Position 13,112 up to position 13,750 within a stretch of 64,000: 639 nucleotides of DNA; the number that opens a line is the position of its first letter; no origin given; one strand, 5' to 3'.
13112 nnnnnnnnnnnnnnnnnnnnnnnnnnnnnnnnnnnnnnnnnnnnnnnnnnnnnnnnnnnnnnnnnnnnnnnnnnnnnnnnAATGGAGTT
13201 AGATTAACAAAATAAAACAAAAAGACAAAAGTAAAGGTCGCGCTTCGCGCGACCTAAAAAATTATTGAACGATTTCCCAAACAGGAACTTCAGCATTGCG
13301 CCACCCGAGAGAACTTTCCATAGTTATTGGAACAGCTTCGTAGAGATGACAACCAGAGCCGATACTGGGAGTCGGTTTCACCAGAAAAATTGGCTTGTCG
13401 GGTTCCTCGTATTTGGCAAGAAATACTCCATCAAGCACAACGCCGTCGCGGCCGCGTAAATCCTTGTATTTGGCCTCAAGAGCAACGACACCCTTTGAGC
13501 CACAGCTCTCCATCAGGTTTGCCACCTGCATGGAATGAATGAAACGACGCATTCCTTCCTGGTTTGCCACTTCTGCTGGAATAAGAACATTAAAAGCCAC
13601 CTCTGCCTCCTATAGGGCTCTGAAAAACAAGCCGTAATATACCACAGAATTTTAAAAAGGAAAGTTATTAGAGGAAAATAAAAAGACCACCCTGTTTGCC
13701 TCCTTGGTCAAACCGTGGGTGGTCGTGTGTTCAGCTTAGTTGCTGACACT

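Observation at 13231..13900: GC-rich (~50%) island: small unknown gene preceded by a structured leader or small RNA carrying an intrinsic terminator and consensus-like promoter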

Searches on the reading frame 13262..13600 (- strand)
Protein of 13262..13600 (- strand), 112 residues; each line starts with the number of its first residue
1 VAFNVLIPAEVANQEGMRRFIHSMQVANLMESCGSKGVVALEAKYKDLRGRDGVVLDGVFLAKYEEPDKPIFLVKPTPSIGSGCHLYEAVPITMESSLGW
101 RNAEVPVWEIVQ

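Call 8: search_protein_families(library=pfam, proteins=[window:13262-13600:-], max_evalue=0.1)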
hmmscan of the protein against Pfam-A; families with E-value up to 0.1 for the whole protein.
window:13262-13600:- (112 aa): 0 families

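Call 10: find_homologous_proteins(query=window:13262-13600:-, max_evalue=0.01)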
Query window:13262-13600:- (112 aa): 1 proteins with E <= 0.01 among 2 candidates.
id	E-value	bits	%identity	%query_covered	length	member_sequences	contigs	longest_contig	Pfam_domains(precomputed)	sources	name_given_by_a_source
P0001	1.1e-68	246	100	100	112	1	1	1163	-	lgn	-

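Call 12: find_encoding_contigs(protein=P0001, flank=10000)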
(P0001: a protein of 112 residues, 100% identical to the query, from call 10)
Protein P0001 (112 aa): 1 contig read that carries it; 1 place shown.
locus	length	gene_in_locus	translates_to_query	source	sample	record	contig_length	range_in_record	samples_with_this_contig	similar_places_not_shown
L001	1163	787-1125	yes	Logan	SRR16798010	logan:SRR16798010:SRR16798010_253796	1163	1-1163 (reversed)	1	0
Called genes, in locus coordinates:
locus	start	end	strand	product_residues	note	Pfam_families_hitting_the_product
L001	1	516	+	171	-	?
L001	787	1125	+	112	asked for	-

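Call 27: search_protein_representatives(protein=window:13262-13600:-)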
Query: 112 residues. Proteins with E-value up to 0.001 (for the whole library): 6; up to 1e-10: 2; up to 1e-30: 1. The best 6 are listed.
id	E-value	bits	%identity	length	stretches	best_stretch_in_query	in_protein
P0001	3.5e-69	246.0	100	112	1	1-112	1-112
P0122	2.4e-18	82.4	49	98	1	17-111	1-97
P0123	3.5e-08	49.6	34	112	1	13-109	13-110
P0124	1.3e-05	41.4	30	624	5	31-76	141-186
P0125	3.6e-04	36.7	27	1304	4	19-77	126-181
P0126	9.3e-04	35.4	30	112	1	15-110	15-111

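Call 37: find_encoding_contigs(protein=P0123, flank=6000, max_places=3)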
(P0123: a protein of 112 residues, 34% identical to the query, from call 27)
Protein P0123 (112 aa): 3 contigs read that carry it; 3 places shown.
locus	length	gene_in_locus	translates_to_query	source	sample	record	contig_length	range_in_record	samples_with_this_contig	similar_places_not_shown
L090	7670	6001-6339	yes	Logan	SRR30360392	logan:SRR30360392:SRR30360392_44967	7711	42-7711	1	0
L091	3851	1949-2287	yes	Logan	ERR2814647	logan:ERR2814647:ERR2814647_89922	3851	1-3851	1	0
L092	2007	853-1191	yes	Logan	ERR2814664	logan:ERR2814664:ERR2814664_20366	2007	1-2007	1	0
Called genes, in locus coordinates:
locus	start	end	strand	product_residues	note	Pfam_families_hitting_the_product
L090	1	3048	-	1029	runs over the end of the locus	?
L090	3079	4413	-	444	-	PF25917:BSH_RND (weak), PF25989:YknX_C (weak)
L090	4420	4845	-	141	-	PF01047:MarR, PF12802:MarR_2, PF13412:HTH_24, PF13463:HTH_27 (weak)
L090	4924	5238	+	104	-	-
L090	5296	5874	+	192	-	PF02525:Flavodoxin_2, PF03358:FMN_red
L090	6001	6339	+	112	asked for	-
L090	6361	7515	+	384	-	PF01926:MMR_HSR1, PF02421:FeoB_N, PF06071:YchF-GTPase_C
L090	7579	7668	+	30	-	?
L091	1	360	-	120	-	?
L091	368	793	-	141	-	PF01047:MarR, PF12802:MarR_2, PF13412:HTH_24, PF13463:HTH_27 (weak)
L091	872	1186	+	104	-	-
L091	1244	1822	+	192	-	PF02525:Flavodoxin_2, PF03358:FMN_red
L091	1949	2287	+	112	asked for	-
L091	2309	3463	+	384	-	PF01926:MMR_HSR1, PF02421:FeoB_N, PF06071:YchF-GTPase_C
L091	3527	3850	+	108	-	?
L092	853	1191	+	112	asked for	-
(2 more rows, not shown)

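Call 38: find_encoding_contigs(protein=P0126, flank=6000, max_places=3)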
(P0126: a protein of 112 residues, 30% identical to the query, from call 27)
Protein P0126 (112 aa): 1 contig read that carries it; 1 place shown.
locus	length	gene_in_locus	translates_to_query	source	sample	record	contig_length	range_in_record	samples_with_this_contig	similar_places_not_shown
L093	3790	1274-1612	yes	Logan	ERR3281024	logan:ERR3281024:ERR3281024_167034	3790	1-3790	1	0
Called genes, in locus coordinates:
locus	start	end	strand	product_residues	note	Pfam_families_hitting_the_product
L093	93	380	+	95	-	-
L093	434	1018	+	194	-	PF02525:Flavodoxin_2, PF03358:FMN_red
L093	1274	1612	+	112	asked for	-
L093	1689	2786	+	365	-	PF01926:MMR_HSR1, PF02421:FeoB_N, PF06071:YchF-GTPase_C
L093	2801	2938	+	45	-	-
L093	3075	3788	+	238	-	?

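Call 43: find_homologous_proteins(query=A2, max_evalue=0.01)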
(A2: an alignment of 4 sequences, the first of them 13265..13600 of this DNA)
Query A2 (4 sequences) (112 aa, profile of the alignment): 5 proteins with E <= 0.01 among 232 candidates.
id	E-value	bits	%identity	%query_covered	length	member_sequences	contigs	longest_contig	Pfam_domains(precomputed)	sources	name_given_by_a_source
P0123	5.0e-47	176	34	97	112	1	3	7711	-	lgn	-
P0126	5.4e-47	176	27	98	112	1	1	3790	-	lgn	-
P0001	1.2e-45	172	100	100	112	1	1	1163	-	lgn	-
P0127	1.5e-37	146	30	98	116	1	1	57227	-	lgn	-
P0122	1.2e-35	140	49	85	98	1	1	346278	-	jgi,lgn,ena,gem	-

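Call 44: find_encoding_contigs(protein=P0127, flank=4000, max_places=2)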
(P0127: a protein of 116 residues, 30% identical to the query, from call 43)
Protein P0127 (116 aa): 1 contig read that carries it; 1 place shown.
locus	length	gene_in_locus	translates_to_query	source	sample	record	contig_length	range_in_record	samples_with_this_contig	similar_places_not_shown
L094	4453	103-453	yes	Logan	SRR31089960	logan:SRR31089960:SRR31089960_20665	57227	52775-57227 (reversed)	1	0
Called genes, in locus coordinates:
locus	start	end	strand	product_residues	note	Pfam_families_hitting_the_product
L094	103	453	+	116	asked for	-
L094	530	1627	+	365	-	PF01926:MMR_HSR1, PF02421:FeoB_N, PF06071:YchF-GTPase_C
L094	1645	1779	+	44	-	-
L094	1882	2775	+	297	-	PF18920:DUF5671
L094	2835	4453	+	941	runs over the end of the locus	PF00133:tRNA-synt_1, PF09334:tRNA-synt_1g, PF13603:tRNA-synt_1_2, PF00293:NUDIX, PF00133:tRNA-synt_1, PF08264:Anticodon_1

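Call 64: predict_structure(alignment_id=A3)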
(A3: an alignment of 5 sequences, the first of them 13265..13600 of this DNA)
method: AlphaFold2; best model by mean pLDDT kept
length: 112 residues; sequences in the alignment: 5
mean_pLDDT: 80.9   pTM: 0.74
mean pLDDT of the five models: 80.9, 78.1, 67.2, 66.9, 66.5
residues with pLDDT >= 90: 18; 70-90: 74; 50-70: 16; < 50: 4
segments of 3 or more residues with pLDDT < 50: 80-83
pLDDT, mean of each block of 10 residues (from residue 1): 80 84 86 86 86 83 90 78 69 70 77 79
secondary structure, 60 per line:
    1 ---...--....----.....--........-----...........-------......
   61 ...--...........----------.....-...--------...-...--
elements in order: E4-6 H9-12 H17-21 H24-31 E37-47 E55-63 E66-76 E87-91 E93-95 E104-106 E108-110

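Call 77: fold_search(model_id=the predicted structure, library=pdb)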
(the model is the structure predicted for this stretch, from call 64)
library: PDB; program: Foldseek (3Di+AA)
matches with E <= 10: 33; with E <= 0.001: 0
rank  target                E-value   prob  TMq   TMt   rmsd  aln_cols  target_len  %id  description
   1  28lu_y                2.1e+00  0.14  0.35  0.28   9.4       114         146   10  Structure of the Chlamydomonas reinhardtii chlororibosome with factor pY (released 2026-04-01)
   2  6u42_6U               2.2e+00  0.06  0.22  0.07  14.4        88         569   12  Natively decorated ciliary doublet microtubule (released 2019-11-13)
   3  6u42_6V               2.5e+00  0.06  0.22  0.07  11.7        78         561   10  Natively decorated ciliary doublet microtubule (released 2019-11-13)
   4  6u42_6Z               2.5e+00  0.06  0.23  0.07  11.7        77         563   12  Natively decorated ciliary doublet microtubule (released 2019-11-13)
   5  6u42_6T               2.5e+00  0.04  0.22  0.07  11.6        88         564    9  Natively decorated ciliary doublet microtubule (released 2019-11-13)
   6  6u42_6W               2.8e+00  0.04  0.21  0.07  14.4        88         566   12  Natively decorated ciliary doublet microtubule (released 2019-11-13)
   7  8glv_6T               2.8e+00  0.04  0.22  0.07  14.3        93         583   11  96-nm repeat unit of doublet microtubules from Chlamydomonas reinhardtii flagella (released 2023-05-31)
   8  8glv_6V               2.8e+00  0.04  0.21  0.07  14.6        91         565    8  96-nm repeat unit of doublet microtubules from Chlamydomonas reinhardtii flagella (released 2023-05-31)
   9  8glv_6U               3.0e+00  0.04  0.22  0.07  14.4        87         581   14  96-nm repeat unit of doublet microtubules from Chlamydomonas reinhardtii flagella (released 2023-05-31)
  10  6u42_6Y               3.4e+00  0.04  0.23  0.07  14.4        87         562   14  Natively decorated ciliary doublet microtubule (released 2019-11-13)
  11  7ung_X                3.4e+00  0.03  0.20  0.06  11.0        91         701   16  48-nm repeat of the human respiratory doublet microtubule (released 2022-10-05)
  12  8glv_6Y               4.0e+00  0.04  0.23  0.07  12.6        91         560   11  96-nm repeat unit of doublet microtubules from Chlamydomonas reinhardtii flagella (released 2023-05-31)
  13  8whx_d                4.3e+00  0.02  0.18  0.12  10.2        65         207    8  Cryo- EM structure of Mycobacterium smegmatis 70S ribosome and RafH. (released 2024-02-28)
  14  8bz4_B                4.8e+00  0.02  0.14  0.04   9.8        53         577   11  Crystal structure of the apo form of the L. monocytogenes RmlT (released 2023-12-27)
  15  6u42_6X               5.4e+00  0.03  0.23  0.07  11.2        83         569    8  Natively decorated ciliary doublet microtubule (released 2019-11-13)
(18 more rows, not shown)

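Call 78: fold_search(model_id=the predicted structure, library=viral)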
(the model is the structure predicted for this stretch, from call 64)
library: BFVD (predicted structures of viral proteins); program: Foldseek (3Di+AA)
matches with E <= 10: 177; with E <= 0.001: 0
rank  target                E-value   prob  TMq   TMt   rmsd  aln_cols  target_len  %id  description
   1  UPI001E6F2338         1.3e-01  0.35  0.29  0.27   9.5       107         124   17  (no name look-up for this kind of identifier)
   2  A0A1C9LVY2            3.1e-01  0.35  0.28  0.39   8.7        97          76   16  (no name in the UniProt tables at hand)
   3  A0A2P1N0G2            6.4e-01  0.12  0.23  0.26   7.2        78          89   15  (no name in the UniProt tables at hand)
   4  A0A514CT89            7.2e-01  0.12  0.30  0.28  13.6       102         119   15  Uncharacterized protein [Achromobacter phage Motura]
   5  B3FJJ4                1.0e+00  0.08  0.22  0.11  12.8       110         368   11  Uncharacterized protein [Pseudomonas phage 201phi2-1]
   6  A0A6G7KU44            1.0e+00  0.06  0.23  0.07  15.4       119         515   13  p505_7R [African swine fever virus]
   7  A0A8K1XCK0            1.3e+00  0.09  0.21  0.07  11.5        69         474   12  Uncharacterized protein [Hangzhou zicrona caerulea xinmovirus 1]
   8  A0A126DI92            1.5e+00  0.07  0.20  0.12   9.2        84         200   12  (no name in the UniProt tables at hand)
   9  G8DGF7                1.5e+00  0.04  0.22  0.12  20.3       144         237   10  (no name in the UniProt tables at hand)
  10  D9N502                1.5e+00  0.03  0.15  0.10  12.4        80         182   16  RNA-directed RNA polymerase catalytic subunit (Fragment) [Influenza A virus (A/swine/Shizuoka/1/1978(H1N1))]
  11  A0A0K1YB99            1.6e+00  0.07  0.25  0.26   9.6       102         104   15  Uncharacterized protein [Cronobacter phage PBES 02]
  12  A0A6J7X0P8            1.6e+00  0.01  0.12  0.09  12.2       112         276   11  Uncharacterized protein [uncultured Caudovirales phage]
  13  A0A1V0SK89            1.8e+00  0.05  0.23  0.17  15.7       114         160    4  Uncharacterized protein [Klosneuvirus KNV1]
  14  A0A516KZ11            2.1e+00  0.10  0.27  0.22   7.2        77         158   12  (no name in the UniProt tables at hand)
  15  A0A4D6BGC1            2.1e+00  0.03  0.16  0.12   8.6        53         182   28  (no name in the UniProt tables at hand)
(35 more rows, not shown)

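Call 91: search_protein_families(library=padloc, alignment_id=A3, max_evalue=1)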
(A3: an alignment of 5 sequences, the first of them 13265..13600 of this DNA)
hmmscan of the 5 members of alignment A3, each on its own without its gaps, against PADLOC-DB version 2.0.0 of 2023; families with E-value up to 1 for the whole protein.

A. member 1, window:13265-13600:- (112 aa): 0 families

B. families by the number of members that match (of 5 scanned): 0 families

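Call 92: search_protein_families(library=phrogs, alignment_id=A3, max_evalue=1)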
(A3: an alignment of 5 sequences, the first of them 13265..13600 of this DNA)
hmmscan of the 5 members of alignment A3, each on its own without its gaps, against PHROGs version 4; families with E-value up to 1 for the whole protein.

A. member 1, window:13265-13600:- (112 aa): 1 family
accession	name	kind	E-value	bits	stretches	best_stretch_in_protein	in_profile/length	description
phrog_715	-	other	0.26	12.6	1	26-61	79-114/123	MazG-like pyrophosphatase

B. families by the number of members that match (of 5 scanned): 3 families
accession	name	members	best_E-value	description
phrog_11908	-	1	0.085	-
phrog_11215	-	1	0.19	-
phrog_715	-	1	0.26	MazG-like pyrophosphatase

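Call 93: search_protein_families(library=ncbifam, alignment_id=A3, max_evalue=1)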
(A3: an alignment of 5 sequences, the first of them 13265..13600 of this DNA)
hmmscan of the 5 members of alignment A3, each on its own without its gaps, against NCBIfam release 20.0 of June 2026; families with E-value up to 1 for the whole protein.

A. member 1, window:13265-13600:- (112 aa): 0 families

B. families by the number of members that match (of 5 scanned): 0 families
